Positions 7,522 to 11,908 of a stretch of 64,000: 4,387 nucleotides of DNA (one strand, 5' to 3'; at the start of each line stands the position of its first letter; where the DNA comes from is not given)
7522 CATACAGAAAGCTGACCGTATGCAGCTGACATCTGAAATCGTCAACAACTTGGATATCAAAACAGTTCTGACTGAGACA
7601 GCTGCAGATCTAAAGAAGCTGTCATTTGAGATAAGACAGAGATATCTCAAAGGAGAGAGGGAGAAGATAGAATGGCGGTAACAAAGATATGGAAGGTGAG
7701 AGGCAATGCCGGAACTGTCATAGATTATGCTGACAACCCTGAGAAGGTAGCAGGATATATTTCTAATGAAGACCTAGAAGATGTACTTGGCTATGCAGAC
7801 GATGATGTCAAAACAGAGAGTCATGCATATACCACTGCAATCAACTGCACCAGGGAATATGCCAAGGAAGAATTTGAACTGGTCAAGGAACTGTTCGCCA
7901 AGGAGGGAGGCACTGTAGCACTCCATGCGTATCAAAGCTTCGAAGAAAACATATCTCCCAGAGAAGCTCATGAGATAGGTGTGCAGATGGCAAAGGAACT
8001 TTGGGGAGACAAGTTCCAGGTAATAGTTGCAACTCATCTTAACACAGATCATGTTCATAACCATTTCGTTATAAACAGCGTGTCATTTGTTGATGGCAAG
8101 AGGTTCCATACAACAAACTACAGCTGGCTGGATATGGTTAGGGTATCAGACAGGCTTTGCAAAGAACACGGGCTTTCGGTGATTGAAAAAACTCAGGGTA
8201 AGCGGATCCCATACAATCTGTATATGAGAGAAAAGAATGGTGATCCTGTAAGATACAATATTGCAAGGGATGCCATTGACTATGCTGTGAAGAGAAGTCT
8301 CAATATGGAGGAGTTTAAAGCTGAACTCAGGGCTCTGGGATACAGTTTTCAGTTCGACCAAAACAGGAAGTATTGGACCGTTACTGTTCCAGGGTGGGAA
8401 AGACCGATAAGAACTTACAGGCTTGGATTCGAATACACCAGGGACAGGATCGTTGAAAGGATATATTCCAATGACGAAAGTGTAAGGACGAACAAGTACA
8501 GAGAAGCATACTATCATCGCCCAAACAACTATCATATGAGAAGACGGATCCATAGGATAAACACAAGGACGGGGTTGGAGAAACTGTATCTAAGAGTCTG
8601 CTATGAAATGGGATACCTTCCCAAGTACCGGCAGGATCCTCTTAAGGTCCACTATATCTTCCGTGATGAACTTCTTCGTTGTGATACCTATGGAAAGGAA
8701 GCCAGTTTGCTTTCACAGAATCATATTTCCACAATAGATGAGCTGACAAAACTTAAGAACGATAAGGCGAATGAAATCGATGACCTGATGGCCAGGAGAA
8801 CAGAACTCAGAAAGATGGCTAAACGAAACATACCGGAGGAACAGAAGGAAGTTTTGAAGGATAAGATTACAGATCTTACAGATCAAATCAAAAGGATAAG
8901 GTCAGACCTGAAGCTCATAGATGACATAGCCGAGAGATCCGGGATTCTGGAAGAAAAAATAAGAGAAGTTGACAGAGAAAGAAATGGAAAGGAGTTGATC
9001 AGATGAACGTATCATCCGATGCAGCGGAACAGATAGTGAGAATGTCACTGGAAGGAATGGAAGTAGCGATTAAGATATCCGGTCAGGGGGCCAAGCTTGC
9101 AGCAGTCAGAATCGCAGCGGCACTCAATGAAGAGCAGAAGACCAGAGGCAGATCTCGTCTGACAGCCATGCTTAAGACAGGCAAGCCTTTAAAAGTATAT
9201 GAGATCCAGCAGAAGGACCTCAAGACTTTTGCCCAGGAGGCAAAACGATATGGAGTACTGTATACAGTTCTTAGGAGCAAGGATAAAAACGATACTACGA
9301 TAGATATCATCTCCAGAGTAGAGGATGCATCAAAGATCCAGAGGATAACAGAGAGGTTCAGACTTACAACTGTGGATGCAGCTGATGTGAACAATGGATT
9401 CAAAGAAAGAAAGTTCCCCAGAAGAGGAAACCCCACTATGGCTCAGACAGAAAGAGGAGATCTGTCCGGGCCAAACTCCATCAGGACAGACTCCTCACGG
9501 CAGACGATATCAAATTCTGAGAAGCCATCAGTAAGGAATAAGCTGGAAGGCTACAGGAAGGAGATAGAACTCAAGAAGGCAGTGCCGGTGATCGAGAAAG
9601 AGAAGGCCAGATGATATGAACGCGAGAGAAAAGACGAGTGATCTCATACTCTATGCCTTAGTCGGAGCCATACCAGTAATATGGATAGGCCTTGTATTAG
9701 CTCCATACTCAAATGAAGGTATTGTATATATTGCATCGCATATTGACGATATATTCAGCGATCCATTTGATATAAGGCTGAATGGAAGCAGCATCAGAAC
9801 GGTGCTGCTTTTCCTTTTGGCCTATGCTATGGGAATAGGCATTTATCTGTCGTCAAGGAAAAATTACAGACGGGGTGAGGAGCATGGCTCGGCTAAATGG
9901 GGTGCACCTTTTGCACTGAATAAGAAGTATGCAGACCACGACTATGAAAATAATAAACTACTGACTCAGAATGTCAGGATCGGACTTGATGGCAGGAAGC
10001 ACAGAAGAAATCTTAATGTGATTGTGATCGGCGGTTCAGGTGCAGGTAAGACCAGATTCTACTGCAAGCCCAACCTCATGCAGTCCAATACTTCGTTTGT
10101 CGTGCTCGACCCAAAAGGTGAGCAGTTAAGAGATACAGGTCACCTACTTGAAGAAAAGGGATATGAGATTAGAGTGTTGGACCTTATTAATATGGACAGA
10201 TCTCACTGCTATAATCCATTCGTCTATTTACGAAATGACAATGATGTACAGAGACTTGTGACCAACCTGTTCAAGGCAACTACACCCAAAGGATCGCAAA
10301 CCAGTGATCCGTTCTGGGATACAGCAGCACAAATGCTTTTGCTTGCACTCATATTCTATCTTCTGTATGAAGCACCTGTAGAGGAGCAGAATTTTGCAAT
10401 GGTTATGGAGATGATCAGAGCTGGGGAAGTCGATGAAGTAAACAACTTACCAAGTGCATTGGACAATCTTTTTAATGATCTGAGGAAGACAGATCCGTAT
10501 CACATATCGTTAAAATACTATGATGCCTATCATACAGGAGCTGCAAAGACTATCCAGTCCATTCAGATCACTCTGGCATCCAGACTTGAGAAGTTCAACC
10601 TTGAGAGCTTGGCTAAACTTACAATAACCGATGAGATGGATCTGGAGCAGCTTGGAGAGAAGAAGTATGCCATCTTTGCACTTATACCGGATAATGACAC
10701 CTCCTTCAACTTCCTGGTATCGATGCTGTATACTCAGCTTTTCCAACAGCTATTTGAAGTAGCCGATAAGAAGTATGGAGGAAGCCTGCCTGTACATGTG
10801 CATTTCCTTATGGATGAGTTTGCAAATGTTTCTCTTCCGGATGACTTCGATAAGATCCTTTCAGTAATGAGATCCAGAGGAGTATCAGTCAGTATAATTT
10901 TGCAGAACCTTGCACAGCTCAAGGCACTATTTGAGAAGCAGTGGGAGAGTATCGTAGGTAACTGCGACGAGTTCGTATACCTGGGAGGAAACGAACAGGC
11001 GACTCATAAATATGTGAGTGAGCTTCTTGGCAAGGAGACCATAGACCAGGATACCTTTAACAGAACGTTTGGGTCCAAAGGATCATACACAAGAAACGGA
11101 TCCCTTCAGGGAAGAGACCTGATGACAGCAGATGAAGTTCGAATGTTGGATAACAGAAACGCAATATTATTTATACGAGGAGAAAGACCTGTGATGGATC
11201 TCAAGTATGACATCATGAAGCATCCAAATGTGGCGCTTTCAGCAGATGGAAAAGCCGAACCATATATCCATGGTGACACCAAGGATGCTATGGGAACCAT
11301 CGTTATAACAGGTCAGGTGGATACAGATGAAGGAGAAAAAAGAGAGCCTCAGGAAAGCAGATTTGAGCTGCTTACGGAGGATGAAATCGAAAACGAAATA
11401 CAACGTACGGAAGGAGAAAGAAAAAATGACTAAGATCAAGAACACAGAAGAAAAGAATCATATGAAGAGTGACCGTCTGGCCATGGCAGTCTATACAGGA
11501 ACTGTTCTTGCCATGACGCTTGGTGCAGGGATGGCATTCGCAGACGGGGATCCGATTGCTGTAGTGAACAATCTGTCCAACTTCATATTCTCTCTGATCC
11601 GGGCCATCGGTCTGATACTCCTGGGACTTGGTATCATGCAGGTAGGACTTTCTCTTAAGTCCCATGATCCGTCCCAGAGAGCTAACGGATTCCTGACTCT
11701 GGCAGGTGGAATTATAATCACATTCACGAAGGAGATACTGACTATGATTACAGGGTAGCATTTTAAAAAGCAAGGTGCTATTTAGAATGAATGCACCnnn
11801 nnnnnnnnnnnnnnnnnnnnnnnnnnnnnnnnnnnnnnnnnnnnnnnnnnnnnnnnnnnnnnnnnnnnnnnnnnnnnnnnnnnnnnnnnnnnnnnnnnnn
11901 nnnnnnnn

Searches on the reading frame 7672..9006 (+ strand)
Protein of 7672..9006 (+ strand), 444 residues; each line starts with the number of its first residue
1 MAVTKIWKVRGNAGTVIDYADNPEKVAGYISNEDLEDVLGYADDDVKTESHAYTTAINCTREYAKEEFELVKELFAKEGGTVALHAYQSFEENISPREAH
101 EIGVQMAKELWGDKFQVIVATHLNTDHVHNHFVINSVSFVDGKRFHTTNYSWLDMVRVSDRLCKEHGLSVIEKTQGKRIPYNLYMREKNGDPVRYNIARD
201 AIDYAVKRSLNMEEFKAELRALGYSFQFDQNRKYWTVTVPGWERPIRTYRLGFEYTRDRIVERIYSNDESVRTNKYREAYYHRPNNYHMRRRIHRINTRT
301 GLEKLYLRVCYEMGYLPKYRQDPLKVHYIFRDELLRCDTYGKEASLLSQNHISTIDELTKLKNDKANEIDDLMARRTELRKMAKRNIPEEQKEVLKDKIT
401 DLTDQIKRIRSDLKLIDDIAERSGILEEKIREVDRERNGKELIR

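Call 7: search_protein_families(library=pfam, proteins=[window:7672-9006:+], max_evalue=0.001)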
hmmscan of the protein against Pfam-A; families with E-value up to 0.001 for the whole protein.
window:7672-9006:+ (444 aa): 1 family
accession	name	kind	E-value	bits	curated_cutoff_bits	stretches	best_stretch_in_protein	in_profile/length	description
PF03432.20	Relaxase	-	1.3e-35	123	24.6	1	41-168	1-132/132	MobA/VirD2-like, nuclease domain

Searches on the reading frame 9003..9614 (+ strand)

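Call 7: search_protein_families(library=pfam, proteins=[window:9003-9614:+], max_evalue=0.001)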
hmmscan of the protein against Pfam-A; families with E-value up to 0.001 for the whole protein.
window:9003-9614:+ (203 aa): 1 family
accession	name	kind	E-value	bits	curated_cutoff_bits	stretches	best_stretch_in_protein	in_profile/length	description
PF12687.12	DUF3801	-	1.4e-28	100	24.1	1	34-191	5-121/131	Protein of unknown function (DUF3801)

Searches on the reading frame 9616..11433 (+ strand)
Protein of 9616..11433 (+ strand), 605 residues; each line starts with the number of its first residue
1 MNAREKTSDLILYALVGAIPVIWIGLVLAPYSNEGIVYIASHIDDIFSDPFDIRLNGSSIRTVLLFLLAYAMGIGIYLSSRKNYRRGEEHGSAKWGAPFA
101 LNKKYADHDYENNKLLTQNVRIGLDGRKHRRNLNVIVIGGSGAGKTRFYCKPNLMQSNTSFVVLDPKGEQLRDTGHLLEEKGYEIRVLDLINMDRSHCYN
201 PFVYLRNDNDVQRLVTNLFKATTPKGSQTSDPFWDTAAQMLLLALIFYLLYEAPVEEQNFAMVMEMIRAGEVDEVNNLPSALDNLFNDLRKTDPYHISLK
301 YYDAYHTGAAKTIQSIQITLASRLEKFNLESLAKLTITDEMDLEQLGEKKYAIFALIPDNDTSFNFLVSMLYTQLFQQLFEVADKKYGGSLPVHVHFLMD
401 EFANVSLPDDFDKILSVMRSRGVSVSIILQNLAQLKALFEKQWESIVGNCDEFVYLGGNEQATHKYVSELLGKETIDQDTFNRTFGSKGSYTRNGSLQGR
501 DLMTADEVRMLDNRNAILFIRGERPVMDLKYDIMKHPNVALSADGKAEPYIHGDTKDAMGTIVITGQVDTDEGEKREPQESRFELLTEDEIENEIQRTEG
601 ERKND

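Call 8: search_protein_families(library=pfam, proteins=[window:9616-11433:+], max_evalue=0.001)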
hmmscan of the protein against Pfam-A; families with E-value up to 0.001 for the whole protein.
window:9616-11433:+ (605 aa): 3 families
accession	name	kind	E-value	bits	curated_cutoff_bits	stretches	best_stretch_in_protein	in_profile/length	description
PF02534.20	T4SS-DNA_transf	-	4.9e-65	220.6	20.1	1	134-527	46-439/468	Type IV secretory system Conjugative DNA transfer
PF12696.13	TraG-D_C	-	2.5e-34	118.3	22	1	394-512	1-125/126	TraM recognition site of TraD and TraG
PF10412.15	TrwB_AAD_bind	-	1.8e-17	63.8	20.5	1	130-530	13-385/387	Type IV secretion-system coupling protein DNA-binding domain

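Call 40: find_related_loci(query=A1, collection=genome_contigs, flank=10000)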
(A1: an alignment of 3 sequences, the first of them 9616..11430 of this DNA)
Query A1 (605 aa) in genome_contigs; peptide patterns used: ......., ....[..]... (x = any residue, [..] = any of these).
400 stretches matched a pattern; 330 encode a relative of the query (tblastn E <= 1e-3); the best 80 are kept; 80 distinct loci.
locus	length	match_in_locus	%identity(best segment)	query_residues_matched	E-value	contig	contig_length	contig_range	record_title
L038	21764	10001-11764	73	1-592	0e+0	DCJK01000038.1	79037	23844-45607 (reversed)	MAG TPA_asm: Firmicutes bacterium UBA1702 UBA1702_contig_4173, whole genome shotgun sequence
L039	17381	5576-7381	69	1-605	0e+0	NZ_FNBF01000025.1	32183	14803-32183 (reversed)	Eubacterium pyruvativorans strain i6, whole genome shotgun sequence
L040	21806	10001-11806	69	1-605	0e+0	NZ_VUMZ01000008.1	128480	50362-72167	Hornefia butyriciproducens strain WCA-MUC-591-APC-3H seq8, whole genome shotgun sequence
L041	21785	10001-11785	69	9-603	0e+0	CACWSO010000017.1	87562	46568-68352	MAG: uncultured Clostridiales bacterium isolate RUG10876 genome assembly, contig: RUG10876_asm_17, whole genome shotgun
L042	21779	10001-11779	69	9-601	0e+0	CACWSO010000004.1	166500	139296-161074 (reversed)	MAG: uncultured Clostridiales bacterium isolate RUG10876 genome assembly, contig: RUG10876_asm_4, whole genome shotgun s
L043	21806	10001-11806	69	1-605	0e+0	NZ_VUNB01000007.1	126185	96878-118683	Baileyella intestinalis strain RF-744-FAT-WT-3 seq7, whole genome shotgun sequence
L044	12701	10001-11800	70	9-604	0e+0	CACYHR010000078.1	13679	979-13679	MAG: uncultured Clostridiales bacterium isolate RUG11951 genome assembly, contig: RUG11951_asm_78, whole genome shotgun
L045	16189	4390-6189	70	9-604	0e+0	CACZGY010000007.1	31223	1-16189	MAG: uncultured Clostridiales bacterium isolate RUG12610 genome assembly, contig: RUG12610_asm_7, whole genome shotgun s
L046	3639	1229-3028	70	9-604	0e+0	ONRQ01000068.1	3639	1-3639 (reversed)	uncultured Clostridiales bacterium isolate RUG576 genome assembly, contig: scaffold_15989, whole genome shotgun sequence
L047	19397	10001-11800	69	11-598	0e+0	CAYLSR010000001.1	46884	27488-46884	MAG TPA_asm: uncultured Mogibacterium sp. isolate SRP278969_co2_128 genome assembly, contig: NODE_458_length_46884_cov_7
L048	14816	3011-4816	69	9-604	0e+0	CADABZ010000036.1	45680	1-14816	MAG: uncultured Clostridiales bacterium isolate RUG13158 genome assembly, contig: RUG13158_asm_36, whole genome shotgun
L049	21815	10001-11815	67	1-605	0e+0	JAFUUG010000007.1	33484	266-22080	MAG: Bacillota bacterium isolate RGIG4831 Roe_deer_Rumen-1__c14253, whole genome shotgun sequence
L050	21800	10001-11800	69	9-604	0e+0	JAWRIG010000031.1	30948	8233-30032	MAG: Anaerovoracaceae bacterium isolate RFS23 c_000000037552, whole genome shotgun sequence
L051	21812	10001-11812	67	1-605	0e+0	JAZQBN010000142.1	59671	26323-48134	MAG: Oscillospiraceae bacterium isolate T1900044641_TS20190107.MAGScoT_cleanbin_000003 SGB_1251_k141_1366794, whole geno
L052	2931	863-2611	70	11-594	0e+0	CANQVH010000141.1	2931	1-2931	MAG: uncultured Lachnospiraceae bacterium isolate Lapin-032__bin84 genome assembly, contig: Lapin-032__NODE_41303_length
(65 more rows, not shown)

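Call 43: find_homologous_proteins(query=window:9616-11430:+, max_evalue=1e-100)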
Query window:9616-11430:+ (605 aa): 8000 proteins with E <= 1e-100 among 8000 candidates; the best 120 are listed.
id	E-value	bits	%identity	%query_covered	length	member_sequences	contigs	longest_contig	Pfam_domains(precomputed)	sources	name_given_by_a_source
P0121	0.0e+0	1371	100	100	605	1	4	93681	PF10412.16,PF02534.21,PF12696.14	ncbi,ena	-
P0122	0.0e+0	1360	99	100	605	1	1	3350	PF10412.16,PF02534.21,PF12696.14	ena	-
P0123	0.0e+0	1339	97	100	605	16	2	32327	PF10412.16,PF02534.21,PF12696.14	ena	-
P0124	0.0e+0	1303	94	100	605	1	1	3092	PF10412.16,PF02534.21,PF12696.14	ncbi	-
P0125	0.0e+0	1279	91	100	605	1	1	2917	PF10412.16,PF02534.21,PF12696.14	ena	-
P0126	0.0e+0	1266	92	99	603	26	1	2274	PF10412.16,PF02534.21,PF12696.14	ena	-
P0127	0.0e+0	1195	87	100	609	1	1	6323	PF10412.16,PF02534.21,PF12696.14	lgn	-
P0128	0.0e+0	1193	86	100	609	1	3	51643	PF10412.16,PF02534.21,PF12696.14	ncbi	-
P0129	0.0e+0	1192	85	100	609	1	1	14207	PF10412.16,PF02534.21,PF12696.14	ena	-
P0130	0.0e+0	1192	86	100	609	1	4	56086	PF10412.16,PF02534.21,PF12696.14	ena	-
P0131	0.0e+0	1191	86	100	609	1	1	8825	PF10412.16,PF02534.21,PF12696.14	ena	-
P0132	0.0e+0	1189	86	100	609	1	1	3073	PF10412.16,PF02534.21,PF12696.14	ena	-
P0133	0.0e+0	1185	85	100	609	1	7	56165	PF10412.16,PF02534.21,PF12696.14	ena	-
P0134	0.0e+0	1185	85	100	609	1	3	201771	PF10412.16,PF02534.21,PF12696.14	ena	-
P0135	0.0e+0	1182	85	100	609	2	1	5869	PF10412.16,PF02534.21,PF12696.14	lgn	-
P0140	0.0e+0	1139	81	100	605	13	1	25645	PF10412.16,PF02534.21,PF12696.14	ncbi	-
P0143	0.0e+0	1088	78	100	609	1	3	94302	PF10412.16,PF02534.21,PF12696.14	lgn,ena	-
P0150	0.0e+0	1019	76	95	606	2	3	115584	PF10412.16,PF02534.21,PF12696.14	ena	-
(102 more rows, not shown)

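Call 44: find_encoding_contigs(protein=P0130, flank=10000, max_places=2)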
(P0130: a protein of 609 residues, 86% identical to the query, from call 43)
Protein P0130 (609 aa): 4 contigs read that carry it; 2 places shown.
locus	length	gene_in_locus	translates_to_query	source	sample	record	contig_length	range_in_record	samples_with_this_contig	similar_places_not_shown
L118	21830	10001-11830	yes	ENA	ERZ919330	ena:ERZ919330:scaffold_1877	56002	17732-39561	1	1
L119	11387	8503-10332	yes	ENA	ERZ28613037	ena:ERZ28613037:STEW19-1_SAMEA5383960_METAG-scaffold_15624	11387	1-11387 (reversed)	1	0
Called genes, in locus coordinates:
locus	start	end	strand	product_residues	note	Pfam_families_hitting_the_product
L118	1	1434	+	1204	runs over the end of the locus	PF20610:TED_2, PF17802:SpaA, PF18202:TQ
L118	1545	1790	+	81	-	PF20097:DUF6487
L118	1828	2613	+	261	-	-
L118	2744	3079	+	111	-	-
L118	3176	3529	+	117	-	-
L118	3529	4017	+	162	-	PF04002:RadC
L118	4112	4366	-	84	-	-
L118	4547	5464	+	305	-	PF08401:ArdcN, PF06114:Peptidase_M78 (weak)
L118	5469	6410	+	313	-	PF13154:DUF3991, PF13362:Toprim_3 (weak), PF13155:Toprim_2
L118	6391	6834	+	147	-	PF12957:DUF3846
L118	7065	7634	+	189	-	-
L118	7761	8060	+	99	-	-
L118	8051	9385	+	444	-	PF03432:Relaxase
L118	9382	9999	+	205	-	PF12687:DUF3801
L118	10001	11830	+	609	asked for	PF02534:T4SS-DNA_transf, PF10412:TrwB_AAD_bind, PF12696:TraG-D_C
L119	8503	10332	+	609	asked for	PF02534:T4SS-DNA_transf, PF10412:TrwB_AAD_bind, PF12696:TraG-D_C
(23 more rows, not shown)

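Call 45: find_encoding_contigs(protein=P0128, flank=10000, max_places=2)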
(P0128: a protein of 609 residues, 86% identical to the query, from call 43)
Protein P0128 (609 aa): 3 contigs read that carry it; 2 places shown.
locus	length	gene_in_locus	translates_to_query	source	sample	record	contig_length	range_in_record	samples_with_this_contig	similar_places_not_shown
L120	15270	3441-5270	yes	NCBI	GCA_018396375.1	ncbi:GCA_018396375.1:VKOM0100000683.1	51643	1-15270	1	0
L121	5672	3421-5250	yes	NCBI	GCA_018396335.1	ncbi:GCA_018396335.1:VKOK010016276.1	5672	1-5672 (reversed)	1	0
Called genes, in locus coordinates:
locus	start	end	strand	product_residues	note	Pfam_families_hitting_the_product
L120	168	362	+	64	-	-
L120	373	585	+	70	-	-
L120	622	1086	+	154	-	-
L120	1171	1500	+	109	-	PF21983:NikA-like (weak)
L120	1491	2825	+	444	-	PF03432:Relaxase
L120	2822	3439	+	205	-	PF12687:DUF3801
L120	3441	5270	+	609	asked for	PF02534:T4SS-DNA_transf, PF10412:TrwB_AAD_bind, PF12696:TraG-D_C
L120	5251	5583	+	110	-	-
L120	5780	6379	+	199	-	PF08719:NADAR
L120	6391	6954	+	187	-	PF12952:DUF3841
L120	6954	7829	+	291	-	PF14243:R2K_3, PF18299:R2K_2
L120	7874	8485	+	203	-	-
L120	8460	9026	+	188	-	-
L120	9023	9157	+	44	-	-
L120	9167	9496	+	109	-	-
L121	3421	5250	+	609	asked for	PF02534:T4SS-DNA_transf, PF10412:TrwB_AAD_bind, PF12696:TraG-D_C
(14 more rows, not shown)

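Call 46: find_encoding_contigs(protein=P0134, flank=10000, max_places=3)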
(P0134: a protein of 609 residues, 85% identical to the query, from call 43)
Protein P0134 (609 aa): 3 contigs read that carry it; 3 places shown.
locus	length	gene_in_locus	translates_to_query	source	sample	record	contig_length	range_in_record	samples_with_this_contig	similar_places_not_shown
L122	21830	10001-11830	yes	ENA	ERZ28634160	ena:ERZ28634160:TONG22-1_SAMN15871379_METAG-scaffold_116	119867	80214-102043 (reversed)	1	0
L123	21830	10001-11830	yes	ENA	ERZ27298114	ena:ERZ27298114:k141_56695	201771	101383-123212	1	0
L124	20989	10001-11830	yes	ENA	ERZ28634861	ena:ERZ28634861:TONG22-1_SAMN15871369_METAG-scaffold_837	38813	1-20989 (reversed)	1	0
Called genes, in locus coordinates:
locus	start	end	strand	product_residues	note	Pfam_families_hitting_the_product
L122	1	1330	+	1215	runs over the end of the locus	PF20610:TED_2, PF17802:SpaA, PF18202:TQ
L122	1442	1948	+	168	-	PF13302:Acetyltransf_3, PF00583:Acetyltransf_1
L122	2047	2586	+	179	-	-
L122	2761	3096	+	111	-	-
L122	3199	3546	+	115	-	-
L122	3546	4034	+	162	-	PF04002:RadC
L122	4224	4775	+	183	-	-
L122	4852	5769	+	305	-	PF08401:ArdcN, PF06114:Peptidase_M78 (faint)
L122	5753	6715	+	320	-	PF13154:DUF3991, PF13155:Toprim_2, PF13362:Toprim_3 (faint)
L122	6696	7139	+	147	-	PF12957:DUF3846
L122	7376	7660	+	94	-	-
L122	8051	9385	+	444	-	PF03432:Relaxase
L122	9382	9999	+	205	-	PF12687:DUF3801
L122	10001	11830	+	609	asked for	PF02534:T4SS-DNA_transf, PF10412:TrwB_AAD_bind, PF12696:TraG-D_C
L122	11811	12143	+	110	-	-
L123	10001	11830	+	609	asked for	PF02534:T4SS-DNA_transf, PF10412:TrwB_AAD_bind, PF12696:TraG-D_C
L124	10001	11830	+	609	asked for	PF02534:T4SS-DNA_transf, PF10412:TrwB_AAD_bind, PF12696:TraG-D_C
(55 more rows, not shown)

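Call 52: find_encoding_contigs(protein=P0143, flank=10000, max_places=1)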
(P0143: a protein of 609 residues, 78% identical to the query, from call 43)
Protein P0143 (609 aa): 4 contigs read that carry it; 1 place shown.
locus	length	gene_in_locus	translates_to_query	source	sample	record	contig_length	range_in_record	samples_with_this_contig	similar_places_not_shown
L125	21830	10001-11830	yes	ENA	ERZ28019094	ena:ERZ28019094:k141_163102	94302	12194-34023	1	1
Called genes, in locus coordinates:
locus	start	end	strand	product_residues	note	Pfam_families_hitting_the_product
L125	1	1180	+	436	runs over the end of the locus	PF00158:Sigma54_activat, PF01078:Mg_chelatase (faint), PF14532:Sigma54_activ_2, PF00004:AAA (weak), PF25601:AAA_lid_14, PF02954:HTH_8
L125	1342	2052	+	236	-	PF00857:Isochorismatase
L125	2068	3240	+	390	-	PF01546:Peptidase_M20, PF07687:M20_dimer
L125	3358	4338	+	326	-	PF13154:DUF3991, PF13155:Toprim_2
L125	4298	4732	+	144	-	PF12957:DUF3846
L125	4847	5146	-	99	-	PF13556:HTH_30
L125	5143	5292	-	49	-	-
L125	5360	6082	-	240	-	-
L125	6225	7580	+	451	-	PF01571:GCV_T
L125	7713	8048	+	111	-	-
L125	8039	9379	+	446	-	PF03432:Relaxase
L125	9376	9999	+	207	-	PF12687:DUF3801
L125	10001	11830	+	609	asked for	PF02534:T4SS-DNA_transf, PF10412:TrwB_AAD_bind, PF12696:TraG-D_C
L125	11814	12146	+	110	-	PF18895:T4SS_pilin (faint)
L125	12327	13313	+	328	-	PF01381:HTH_3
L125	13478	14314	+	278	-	PF19478:TrbL_2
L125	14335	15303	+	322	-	PF18941:DUF5688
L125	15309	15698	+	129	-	PF12666:PrgI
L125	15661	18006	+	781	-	PF01935:DUF87 (faint), PF12846:AAA_10, PF19044:P-loop_TraG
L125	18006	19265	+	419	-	PF05257:CHAP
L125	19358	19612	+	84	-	-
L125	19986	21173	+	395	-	PF09565:RE_NgoFVII, PF20731:RE_NgoFVII_C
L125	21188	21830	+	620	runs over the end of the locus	PF10593:Z1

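Call 54: find_encoding_contigs(protein=P0140, flank=10000, max_places=1)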
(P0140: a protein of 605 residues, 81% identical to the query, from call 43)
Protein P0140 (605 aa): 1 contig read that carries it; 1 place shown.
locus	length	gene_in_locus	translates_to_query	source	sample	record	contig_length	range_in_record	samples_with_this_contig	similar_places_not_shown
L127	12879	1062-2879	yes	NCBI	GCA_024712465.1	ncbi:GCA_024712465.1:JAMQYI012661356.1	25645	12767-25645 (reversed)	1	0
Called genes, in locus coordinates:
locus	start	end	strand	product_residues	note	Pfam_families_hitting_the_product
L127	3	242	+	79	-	?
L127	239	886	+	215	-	PF12687:DUF3801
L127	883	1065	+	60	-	-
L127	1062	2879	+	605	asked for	PF02534:T4SS-DNA_transf, PF10412:TrwB_AAD_bind, PF12696:TraG-D_C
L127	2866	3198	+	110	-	-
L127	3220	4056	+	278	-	PF19478:TrbL_2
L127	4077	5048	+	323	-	PF18941:DUF5688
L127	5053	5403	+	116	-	PF12666:PrgI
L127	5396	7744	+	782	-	PF01935:DUF87, PF12846:AAA_10, PF19044:P-loop_TraG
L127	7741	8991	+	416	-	PF05257:CHAP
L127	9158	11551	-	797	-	-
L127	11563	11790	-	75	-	-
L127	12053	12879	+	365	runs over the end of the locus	PF00145:DNA_methylase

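Call 111: find_encoding_contigs(protein=P0150, flank=10000, max_places=3)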
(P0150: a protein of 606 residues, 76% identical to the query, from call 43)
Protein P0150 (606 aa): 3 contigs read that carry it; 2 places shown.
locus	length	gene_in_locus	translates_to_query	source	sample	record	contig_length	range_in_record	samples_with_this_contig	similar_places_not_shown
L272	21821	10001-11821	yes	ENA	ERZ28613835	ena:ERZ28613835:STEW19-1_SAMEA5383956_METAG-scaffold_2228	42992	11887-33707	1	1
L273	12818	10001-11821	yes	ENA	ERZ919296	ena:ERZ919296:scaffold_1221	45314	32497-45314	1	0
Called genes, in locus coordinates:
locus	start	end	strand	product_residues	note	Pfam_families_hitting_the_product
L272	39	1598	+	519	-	-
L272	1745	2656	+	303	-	PF08401:ArdcN, PF06114:Peptidase_M78 (weak)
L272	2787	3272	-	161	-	PF01381:HTH_3, PF13413:HTH_25 (faint), PF13560:HTH_31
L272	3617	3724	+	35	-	-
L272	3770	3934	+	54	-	-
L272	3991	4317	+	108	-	-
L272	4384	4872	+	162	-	PF17282:DUF5347 (faint)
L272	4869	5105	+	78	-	-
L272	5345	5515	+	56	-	-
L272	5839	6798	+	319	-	PF13154:DUF3991, PF13155:Toprim_2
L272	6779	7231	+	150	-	PF12957:DUF3846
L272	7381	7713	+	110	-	PF21983:NikA-like (faint)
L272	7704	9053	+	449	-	PF03432:Relaxase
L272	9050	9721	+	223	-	PF12687:DUF3801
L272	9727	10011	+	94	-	PF02229:PC4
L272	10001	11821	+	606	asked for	PF02534:T4SS-DNA_transf, PF10412:TrwB_AAD_bind, PF12696:TraG-D_C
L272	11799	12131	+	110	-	-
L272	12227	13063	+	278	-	PF19478:TrbL_2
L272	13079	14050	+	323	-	PF18941:DUF5688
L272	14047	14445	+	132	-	PF12666:PrgI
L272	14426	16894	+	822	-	PF01935:DUF87 (weak), PF12846:AAA_10, PF19044:P-loop_TraG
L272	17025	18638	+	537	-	PF01464:SLT (faint), PF13702:Lysozyme_like, PF05257:CHAP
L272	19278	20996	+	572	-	PF02540:NAD_synthase (faint), PF01507:PAPS_reduct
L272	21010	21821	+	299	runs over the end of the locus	PF13182:DUF4007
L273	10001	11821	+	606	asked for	PF02534:T4SS-DNA_transf, PF10412:TrwB_AAD_bind, PF12696:TraG-D_C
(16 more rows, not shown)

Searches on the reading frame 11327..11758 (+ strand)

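Call 23: search_protein_families(library=pfam, proteins=[window:11327-11758:+], max_evalue=0.01)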
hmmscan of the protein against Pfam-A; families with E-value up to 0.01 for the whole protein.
window:11327-11758:+ (143 aa): 2 families
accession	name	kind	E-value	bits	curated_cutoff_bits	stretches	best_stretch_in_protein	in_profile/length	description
PF04956.18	TrbC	-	0.00059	20.4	27.9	1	48-141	6-98/98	TrbC/VIRB2 pilin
PF18895.5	T4SS_pilin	-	0.0038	17.7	26.6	1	81-130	6-56/71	Type IV secretion system pilin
